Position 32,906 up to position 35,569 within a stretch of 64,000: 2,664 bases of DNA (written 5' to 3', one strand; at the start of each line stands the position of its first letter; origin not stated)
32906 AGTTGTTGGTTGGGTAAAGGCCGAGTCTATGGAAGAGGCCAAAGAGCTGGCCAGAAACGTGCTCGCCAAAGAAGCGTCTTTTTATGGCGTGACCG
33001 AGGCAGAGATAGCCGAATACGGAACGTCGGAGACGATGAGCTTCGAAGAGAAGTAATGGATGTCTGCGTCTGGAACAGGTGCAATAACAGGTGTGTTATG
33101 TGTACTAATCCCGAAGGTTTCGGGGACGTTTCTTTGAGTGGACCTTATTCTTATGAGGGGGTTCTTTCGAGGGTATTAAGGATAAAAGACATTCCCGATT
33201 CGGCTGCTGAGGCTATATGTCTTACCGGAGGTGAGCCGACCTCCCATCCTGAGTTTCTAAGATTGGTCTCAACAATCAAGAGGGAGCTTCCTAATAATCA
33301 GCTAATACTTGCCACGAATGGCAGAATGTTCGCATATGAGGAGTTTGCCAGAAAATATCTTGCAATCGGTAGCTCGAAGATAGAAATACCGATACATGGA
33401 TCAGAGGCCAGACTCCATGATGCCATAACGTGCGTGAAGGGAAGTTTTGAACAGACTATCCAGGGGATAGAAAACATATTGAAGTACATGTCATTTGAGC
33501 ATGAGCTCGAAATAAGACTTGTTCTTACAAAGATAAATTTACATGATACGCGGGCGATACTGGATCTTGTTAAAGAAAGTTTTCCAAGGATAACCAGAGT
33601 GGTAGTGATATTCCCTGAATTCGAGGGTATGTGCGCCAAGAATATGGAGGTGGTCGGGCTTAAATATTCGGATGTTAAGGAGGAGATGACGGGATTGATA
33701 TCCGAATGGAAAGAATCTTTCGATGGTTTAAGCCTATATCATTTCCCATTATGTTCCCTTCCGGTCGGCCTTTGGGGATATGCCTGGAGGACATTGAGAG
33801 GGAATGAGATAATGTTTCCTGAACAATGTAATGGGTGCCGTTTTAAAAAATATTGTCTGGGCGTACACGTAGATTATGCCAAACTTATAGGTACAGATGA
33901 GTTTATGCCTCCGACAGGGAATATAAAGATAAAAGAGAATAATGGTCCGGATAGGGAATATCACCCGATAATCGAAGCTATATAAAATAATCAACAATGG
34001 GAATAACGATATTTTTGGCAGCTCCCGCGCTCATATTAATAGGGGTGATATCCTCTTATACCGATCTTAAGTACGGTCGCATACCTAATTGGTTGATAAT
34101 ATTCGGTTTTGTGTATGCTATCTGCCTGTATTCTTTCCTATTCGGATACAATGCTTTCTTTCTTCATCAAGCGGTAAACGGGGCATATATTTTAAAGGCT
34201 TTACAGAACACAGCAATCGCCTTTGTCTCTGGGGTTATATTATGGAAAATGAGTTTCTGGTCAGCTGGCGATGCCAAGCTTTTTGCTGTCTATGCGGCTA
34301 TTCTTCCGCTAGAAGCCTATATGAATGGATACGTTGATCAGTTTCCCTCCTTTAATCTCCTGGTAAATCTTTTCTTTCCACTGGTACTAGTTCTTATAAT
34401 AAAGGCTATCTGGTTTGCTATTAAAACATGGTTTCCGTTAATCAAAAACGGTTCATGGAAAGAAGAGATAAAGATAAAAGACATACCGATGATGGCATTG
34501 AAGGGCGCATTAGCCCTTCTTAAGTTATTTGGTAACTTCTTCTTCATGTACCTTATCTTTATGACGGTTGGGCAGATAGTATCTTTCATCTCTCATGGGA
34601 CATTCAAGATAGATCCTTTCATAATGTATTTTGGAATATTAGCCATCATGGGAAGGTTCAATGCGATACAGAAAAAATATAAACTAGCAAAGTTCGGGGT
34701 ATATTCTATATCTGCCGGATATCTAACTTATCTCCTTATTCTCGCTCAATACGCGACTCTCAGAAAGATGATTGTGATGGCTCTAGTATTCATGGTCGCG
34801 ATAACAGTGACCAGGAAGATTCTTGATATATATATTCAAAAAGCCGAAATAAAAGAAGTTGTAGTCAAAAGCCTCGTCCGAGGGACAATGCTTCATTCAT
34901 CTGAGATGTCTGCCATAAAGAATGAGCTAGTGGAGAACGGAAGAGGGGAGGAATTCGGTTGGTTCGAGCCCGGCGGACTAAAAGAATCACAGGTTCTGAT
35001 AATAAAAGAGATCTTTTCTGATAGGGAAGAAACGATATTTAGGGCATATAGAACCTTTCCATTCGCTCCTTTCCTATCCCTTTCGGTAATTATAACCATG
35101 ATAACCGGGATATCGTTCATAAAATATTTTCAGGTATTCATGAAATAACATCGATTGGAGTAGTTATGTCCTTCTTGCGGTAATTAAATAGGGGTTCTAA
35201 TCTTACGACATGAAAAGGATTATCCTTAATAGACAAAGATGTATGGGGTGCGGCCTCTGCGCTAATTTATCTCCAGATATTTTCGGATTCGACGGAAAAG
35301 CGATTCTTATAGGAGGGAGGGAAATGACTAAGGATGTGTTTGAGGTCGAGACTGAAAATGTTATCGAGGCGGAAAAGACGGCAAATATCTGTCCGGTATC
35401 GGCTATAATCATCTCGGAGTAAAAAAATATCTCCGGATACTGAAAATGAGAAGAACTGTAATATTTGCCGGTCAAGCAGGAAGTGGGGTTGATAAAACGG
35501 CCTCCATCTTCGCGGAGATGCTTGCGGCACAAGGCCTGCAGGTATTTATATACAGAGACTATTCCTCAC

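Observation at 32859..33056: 65-aa acidic ORF translationally coupled (TAATG) to the last rSAM paralog: candidate precursor or partner protein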

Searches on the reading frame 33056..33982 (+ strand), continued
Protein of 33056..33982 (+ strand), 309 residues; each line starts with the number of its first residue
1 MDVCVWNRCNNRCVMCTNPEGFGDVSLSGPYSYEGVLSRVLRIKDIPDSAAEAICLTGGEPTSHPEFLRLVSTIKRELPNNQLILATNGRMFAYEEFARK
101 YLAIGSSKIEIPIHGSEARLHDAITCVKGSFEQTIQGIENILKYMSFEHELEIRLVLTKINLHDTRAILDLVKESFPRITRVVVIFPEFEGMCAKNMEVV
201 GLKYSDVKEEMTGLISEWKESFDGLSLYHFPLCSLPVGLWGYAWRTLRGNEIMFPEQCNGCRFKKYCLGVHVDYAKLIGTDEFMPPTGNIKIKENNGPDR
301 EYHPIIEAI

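Call 93: fold_search(model_id=the predicted structure, library=pdb)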
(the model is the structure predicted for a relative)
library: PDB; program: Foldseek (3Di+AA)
matches with E <= 10: 1366; with E <= 0.001: 99
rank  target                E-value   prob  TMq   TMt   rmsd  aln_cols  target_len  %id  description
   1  6efn                  1.1e-09  1.00  0.57  0.46   5.5       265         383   17  Structure of a RiPP maturase, SkfB (released 2018-10-24)
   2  2fb2_B                1.8e-08  1.00  0.47  0.45   3.5       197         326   21  Structure of the MoaA Arg17/266/268/Ala triple mutant (released 2006-05-09)
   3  7vob                  2.6e-08  1.00  0.55  0.52   3.6       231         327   16  The crystal structure of a Radical SAM Enzyme BlsE involved in the Biosynthesis of Blasticidin S (released 2022-05-04)
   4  1tv7_A                2.8e-08  1.00  0.53  0.50   4.2       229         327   21  Structure of the S-adenosylmethionine dependent Enzyme MoaA (released 2004-08-31)
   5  2fb2_A                4.1e-08  1.00  0.51  0.49   4.0       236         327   19  Structure of the MoaA Arg17/266/268/Ala triple mutant (released 2006-05-09)
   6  1tv7_B                5.2e-08  1.00  0.55  0.52  10.8       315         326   18  Structure of the S-adenosylmethionine dependent Enzyme MoaA (released 2004-08-31)
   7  4k39_B                1.9e-07  1.00  0.55  0.48   4.1       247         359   19  Native anSMEcpe with bound AdoMet and Cp18Cys peptide (released 2013-05-08)
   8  7qbu_B                1.9e-07  1.00  0.54  0.42   4.9       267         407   16  B12-dependent radical SAM methyltransferase, Mmp10 with [4Fe-4S] cluster, cobalamin, and S-methyl-5'-thioadenosine bou (released 2022-02-02)
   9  7qbu_A                2.3e-07  1.00  0.52  0.40   6.4       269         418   15  B12-dependent radical SAM methyltransferase, Mmp10 with [4Fe-4S] cluster, cobalamin, and S-methyl-5'-thioadenosine bou (released 2022-02-02)
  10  7tol                  2.4e-07  1.00  0.56  0.36   3.5       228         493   18  X-ray crystal structure of glycerol dibiphytanyl glycerol tetraether - macrocyclic archaeol synthase (GDGT-MAS) from Met (released 2022-08-31)
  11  7qbs_A                2.4e-07  1.00  0.52  0.41   5.1       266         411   16  B12-dependent radical SAM methyltransferase, Mmp10 with [4Fe-4S] cluster, cobalamin, S-adenosyl-L-methionine, and pept (released 2022-02-02)
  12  7qbv_D                2.9e-07  1.00  0.49  0.39   6.7       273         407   16  B12-dependent radical SAM methyltransferase, Mmp10 with [4Fe-4S] cluster, cobalamin, and S-adenosyl-L-homocysteine bou (released 2022-02-02)
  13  7qbt_D                3.5e-07  1.00  0.51  0.40   6.5       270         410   16  B12-dependent radical SAM methyltransferase, Mmp10 with [4Fe-4S] cluster, cobalamin, and S-methyl-5'-thioadenosine bou (released 2022-02-02)
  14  7qbt_B                4.0e-07  1.00  0.51  0.40   6.6       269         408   16  B12-dependent radical SAM methyltransferase, Mmp10 with [4Fe-4S] cluster, cobalamin, and S-methyl-5'-thioadenosine bou (released 2022-02-02)
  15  4k37_B                4.5e-07  1.00  0.56  0.48   9.6       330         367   17  Native anSMEcpe with bound AdoMet (released 2013-05-08)
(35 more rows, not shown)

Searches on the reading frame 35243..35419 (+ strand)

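Call 80: search_protein_families(library=pfam, proteins=[window:35243-35419:+], max_evalue=0.001)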
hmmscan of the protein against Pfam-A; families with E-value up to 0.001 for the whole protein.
window:35243-35419:+ (59 aa): 2 families
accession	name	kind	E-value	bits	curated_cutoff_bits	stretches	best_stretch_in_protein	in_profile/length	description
PF13459.11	Fer4_15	-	1.6e-09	38.8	22.4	1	1-57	9-66/66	4Fe-4S single cluster domain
PF13370.11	Fer4_13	-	3e-06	28.3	24.5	1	1-55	7-56/58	4Fe-4S single cluster domain of Ferredoxin I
